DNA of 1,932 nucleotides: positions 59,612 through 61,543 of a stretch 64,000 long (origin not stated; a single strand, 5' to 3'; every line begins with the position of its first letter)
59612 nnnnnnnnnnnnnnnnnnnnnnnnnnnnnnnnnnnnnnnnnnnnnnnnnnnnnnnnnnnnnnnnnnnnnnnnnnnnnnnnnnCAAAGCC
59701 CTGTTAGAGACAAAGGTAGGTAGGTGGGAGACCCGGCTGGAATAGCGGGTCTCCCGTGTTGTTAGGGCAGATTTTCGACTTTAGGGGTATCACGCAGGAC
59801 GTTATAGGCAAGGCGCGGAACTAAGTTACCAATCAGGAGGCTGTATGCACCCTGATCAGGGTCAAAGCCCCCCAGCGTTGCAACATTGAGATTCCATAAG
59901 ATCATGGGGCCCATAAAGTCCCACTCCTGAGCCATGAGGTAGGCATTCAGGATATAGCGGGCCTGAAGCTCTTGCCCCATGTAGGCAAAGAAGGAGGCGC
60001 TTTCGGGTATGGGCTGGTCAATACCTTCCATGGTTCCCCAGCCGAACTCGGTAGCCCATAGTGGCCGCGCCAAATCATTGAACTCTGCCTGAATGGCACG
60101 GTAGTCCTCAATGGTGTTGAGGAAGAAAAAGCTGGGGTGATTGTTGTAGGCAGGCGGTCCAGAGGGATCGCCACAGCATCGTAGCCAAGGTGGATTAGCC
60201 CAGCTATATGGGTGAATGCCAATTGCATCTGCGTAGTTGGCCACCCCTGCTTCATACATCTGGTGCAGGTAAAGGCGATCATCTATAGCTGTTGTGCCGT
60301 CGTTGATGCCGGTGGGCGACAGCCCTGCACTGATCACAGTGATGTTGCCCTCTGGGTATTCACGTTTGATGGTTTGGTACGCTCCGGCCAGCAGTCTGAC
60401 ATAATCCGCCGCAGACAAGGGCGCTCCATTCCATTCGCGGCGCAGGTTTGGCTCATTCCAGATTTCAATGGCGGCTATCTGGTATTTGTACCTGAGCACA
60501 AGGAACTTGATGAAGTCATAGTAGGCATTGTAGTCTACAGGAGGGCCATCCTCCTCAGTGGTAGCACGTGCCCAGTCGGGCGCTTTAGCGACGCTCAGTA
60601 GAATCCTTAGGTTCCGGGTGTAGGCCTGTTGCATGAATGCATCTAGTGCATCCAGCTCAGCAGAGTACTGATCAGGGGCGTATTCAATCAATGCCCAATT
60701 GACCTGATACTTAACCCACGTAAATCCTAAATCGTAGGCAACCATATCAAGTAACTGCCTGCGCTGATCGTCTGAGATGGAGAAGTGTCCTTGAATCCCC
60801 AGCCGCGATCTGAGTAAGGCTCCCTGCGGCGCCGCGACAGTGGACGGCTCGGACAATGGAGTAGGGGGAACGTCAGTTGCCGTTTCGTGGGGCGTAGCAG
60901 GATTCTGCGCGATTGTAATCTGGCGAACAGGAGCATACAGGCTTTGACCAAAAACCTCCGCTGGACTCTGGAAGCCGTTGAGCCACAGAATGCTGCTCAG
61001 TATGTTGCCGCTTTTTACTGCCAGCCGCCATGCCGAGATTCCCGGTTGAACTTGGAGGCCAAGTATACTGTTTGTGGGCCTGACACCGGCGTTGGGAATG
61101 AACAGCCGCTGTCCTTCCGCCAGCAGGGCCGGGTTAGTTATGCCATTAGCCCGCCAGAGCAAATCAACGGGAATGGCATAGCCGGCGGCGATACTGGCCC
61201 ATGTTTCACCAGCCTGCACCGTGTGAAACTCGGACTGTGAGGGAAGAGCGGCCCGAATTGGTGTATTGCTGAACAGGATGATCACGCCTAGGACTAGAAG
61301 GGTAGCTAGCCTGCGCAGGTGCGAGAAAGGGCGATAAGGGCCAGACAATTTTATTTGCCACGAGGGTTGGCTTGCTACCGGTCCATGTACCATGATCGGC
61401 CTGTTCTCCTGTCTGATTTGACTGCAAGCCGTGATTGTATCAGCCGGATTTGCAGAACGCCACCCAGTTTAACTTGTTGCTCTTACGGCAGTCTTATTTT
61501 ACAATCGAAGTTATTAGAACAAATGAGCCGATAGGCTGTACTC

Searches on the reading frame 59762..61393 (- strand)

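Call 10: search_protein_families(library=pfam, proteins=[window:59762-61393:-], max_evalue=0.001)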
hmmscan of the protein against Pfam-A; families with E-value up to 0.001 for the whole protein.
window:59762-61393:- (543 aa): 2 families
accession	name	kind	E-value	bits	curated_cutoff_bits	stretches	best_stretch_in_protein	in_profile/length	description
PF01476.26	LysM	-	4.1e-12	46.3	20.9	1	57-100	1-43/43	LysM domain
PF00150.24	Cellulase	-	0.0001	22.4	23.5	0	220-332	31-144/272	Cellulase (glycosyl hydrolase family 5)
